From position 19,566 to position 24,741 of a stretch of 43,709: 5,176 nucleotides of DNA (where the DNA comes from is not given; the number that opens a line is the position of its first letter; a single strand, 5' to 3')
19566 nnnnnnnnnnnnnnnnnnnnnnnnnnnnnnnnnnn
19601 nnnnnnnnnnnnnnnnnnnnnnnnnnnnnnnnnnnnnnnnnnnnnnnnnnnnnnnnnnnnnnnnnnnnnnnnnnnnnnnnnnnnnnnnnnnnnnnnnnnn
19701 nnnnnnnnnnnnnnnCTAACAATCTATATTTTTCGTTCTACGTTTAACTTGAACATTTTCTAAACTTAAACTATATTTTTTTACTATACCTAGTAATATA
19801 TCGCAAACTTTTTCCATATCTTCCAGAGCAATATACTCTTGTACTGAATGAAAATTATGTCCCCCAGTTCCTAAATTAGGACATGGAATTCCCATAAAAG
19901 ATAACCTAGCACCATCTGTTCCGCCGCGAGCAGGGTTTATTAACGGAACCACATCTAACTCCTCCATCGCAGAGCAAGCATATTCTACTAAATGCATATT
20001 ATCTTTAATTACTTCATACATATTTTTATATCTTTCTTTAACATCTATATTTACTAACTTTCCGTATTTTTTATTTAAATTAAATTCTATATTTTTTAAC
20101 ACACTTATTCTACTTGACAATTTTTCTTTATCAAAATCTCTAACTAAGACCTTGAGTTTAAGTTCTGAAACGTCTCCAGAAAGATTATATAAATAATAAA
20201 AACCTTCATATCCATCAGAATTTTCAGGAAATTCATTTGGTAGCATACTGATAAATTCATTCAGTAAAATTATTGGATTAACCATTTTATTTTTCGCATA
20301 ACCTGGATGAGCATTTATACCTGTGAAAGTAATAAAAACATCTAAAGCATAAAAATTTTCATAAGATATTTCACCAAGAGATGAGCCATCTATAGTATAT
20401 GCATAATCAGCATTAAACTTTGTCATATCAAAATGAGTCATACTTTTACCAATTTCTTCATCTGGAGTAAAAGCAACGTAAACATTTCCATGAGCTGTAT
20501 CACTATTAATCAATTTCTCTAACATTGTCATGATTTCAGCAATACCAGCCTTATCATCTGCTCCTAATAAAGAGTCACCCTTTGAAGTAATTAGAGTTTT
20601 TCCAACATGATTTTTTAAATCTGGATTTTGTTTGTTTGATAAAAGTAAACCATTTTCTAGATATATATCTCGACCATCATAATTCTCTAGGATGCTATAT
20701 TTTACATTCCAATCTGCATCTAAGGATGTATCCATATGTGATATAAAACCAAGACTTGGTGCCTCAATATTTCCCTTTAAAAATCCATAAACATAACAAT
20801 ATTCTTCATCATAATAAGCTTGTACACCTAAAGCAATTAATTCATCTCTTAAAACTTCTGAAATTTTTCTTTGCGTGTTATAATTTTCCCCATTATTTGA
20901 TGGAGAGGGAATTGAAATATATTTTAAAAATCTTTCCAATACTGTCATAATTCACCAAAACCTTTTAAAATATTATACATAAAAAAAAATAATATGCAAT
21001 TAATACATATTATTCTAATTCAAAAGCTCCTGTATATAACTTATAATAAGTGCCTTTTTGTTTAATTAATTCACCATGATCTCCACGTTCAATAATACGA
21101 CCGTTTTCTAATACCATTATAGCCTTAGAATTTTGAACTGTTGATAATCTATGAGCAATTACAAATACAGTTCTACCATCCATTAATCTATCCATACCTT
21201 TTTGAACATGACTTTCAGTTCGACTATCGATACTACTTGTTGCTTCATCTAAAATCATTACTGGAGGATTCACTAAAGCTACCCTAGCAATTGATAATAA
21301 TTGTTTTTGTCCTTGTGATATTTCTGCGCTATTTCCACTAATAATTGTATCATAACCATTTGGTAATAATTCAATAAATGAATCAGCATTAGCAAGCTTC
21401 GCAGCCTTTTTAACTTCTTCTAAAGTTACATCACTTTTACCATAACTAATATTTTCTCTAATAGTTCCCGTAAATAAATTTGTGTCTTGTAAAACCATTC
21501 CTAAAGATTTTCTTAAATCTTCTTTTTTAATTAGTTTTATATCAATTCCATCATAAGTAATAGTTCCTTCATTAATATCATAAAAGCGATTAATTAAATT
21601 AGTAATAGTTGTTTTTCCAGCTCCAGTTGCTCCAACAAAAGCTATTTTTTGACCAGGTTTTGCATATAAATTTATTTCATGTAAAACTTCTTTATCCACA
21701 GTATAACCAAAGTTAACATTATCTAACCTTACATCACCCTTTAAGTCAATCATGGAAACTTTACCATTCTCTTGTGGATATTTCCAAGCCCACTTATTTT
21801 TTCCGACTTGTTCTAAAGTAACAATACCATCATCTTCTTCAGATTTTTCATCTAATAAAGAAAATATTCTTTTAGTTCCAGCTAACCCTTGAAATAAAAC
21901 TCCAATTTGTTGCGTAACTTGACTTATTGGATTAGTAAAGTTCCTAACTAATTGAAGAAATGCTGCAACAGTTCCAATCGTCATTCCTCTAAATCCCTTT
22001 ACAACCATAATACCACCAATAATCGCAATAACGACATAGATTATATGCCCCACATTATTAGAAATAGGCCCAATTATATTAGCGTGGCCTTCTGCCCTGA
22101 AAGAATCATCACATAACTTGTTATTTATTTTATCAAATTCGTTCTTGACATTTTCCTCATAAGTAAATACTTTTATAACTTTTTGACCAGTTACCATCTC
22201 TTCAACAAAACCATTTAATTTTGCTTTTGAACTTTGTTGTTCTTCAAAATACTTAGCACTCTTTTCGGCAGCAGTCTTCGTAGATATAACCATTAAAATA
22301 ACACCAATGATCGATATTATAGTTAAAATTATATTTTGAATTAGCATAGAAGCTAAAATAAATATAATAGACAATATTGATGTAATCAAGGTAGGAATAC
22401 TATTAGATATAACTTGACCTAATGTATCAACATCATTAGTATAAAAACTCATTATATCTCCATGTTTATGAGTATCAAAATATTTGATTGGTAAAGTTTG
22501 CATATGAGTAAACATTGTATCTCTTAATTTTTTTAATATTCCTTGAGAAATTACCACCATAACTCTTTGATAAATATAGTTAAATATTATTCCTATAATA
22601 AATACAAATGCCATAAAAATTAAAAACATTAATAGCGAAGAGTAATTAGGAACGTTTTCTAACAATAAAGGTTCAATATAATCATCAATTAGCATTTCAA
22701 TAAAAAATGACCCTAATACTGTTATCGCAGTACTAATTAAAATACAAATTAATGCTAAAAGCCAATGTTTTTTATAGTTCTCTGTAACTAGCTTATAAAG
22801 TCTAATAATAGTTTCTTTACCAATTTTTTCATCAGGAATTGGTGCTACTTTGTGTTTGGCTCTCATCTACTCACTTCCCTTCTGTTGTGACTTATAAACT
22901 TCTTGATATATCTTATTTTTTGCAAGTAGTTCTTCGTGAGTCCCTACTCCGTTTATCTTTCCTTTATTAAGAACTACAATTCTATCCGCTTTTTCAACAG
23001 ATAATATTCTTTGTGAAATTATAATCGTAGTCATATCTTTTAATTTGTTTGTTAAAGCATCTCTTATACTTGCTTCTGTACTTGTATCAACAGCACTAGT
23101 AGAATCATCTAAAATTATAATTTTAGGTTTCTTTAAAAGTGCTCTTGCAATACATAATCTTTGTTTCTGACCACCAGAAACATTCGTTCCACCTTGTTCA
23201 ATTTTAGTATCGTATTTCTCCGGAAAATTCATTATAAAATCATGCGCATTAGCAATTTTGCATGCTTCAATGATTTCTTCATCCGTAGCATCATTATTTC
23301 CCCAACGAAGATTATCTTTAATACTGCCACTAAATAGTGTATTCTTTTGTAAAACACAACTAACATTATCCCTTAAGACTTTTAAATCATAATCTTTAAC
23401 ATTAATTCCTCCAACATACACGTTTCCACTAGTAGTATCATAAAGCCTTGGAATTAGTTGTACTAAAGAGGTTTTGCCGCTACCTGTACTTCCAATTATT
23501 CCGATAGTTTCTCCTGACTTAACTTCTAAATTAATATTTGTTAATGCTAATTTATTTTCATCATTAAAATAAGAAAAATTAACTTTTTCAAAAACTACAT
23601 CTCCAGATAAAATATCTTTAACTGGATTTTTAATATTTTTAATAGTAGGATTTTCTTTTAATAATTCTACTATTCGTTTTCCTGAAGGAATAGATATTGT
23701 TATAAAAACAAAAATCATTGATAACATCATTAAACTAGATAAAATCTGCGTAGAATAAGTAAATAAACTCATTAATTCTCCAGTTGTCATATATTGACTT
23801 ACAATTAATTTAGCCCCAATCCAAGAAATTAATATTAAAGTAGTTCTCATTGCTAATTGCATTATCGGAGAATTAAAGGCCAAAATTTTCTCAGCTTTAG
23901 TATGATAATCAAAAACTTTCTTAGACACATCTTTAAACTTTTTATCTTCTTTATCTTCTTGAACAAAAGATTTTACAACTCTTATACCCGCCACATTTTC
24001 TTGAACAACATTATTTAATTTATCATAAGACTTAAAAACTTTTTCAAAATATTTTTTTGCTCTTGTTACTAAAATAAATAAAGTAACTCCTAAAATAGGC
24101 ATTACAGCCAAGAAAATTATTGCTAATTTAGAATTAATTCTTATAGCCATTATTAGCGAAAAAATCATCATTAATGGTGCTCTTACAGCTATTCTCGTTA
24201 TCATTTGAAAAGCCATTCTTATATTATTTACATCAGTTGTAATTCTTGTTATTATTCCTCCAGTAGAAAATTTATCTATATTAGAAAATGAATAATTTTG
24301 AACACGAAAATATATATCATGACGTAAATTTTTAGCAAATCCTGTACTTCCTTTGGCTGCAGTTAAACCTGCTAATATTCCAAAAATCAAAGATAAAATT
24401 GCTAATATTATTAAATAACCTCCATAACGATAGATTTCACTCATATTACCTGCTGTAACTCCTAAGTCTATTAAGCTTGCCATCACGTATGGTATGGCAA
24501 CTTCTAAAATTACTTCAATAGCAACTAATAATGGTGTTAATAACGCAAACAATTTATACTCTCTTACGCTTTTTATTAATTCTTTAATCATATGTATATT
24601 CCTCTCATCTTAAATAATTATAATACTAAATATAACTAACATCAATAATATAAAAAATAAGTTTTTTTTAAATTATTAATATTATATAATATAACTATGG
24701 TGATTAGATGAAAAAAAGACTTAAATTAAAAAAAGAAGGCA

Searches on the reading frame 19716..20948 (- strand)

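Call 42: search_protein_families(library=pfam, proteins=[window:19716-20948:-], max_evalue=0.00001)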
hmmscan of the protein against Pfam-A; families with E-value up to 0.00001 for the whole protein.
window:19716-20948:- (410 aa): 3 families
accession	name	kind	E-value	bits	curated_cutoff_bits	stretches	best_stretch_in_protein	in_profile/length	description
PF01546.33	Peptidase_M20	-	1.1e-14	55.3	24.6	1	130-390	34-205/206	Peptidase family M20/M25/M40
PF07687.19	M20_dimer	-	1.2e-08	35.3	21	1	197-296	2-104/107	Peptidase dimerisation domain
PF05343.19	Peptidase_M42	-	4.3e-08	33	23.2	0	131-192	134-194/292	M42 glutamyl aminopeptidase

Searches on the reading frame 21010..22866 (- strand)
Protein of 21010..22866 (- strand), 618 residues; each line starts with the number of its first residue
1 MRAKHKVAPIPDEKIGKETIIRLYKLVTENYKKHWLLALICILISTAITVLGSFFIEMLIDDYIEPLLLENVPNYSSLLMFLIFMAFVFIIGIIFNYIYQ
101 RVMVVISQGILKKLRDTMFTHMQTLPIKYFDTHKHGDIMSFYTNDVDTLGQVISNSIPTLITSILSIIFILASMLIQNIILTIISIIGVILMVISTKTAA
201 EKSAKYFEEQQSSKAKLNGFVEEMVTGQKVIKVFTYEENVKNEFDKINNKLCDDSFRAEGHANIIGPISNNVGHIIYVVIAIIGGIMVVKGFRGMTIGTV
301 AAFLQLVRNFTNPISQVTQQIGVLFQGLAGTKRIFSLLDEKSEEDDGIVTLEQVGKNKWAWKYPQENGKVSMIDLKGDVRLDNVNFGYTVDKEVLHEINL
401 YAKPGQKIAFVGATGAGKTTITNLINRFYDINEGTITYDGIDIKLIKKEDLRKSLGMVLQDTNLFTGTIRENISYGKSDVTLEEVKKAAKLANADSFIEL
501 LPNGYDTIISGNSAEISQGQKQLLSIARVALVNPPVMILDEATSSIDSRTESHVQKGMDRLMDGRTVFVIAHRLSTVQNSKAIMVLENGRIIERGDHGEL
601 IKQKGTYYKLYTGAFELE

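Call 42: search_protein_families(library=pfam, proteins=[window:21010-22866:-], max_evalue=0.00001)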
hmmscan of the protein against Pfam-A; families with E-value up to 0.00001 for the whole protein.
window:21010-22866:- (618 aa): 2 families
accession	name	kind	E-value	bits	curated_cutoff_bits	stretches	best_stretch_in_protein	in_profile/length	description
PF00664.28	ABC_membrane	-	1.2e-47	163.4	28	1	35-313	1-273/274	ABC transporter transmembrane region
PF00005.33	ABC_tran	-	6.6e-30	104.9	25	1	395-544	1-137/137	ABC transporter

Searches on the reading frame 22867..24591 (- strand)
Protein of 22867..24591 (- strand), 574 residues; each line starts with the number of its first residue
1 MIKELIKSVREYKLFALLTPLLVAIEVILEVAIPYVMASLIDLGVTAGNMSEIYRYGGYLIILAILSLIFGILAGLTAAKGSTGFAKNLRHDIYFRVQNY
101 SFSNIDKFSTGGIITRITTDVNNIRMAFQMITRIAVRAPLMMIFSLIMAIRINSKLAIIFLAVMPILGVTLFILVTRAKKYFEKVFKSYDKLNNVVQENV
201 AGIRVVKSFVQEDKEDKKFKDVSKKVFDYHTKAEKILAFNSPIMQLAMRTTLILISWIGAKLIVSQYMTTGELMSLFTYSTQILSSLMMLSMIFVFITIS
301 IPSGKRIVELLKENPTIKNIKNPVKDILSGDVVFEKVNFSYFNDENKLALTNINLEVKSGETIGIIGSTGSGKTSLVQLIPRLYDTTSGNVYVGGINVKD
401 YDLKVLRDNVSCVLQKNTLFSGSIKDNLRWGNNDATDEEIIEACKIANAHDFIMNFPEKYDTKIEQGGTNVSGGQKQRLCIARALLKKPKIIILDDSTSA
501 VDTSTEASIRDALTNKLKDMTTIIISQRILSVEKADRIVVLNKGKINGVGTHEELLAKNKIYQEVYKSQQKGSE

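Call 42: search_protein_families(library=pfam, proteins=[window:22867-24591:-], max_evalue=0.00001)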
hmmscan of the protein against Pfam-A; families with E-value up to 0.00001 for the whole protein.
window:22867-24591:- (574 aa): 2 families
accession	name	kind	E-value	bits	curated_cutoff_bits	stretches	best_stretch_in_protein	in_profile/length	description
PF00664.28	ABC_membrane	-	1.2e-41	143.7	28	1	21-286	6-273/274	ABC transporter transmembrane region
PF00005.33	ABC_tran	-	6.9e-31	108.1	25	1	350-499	1-137/137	ABC transporter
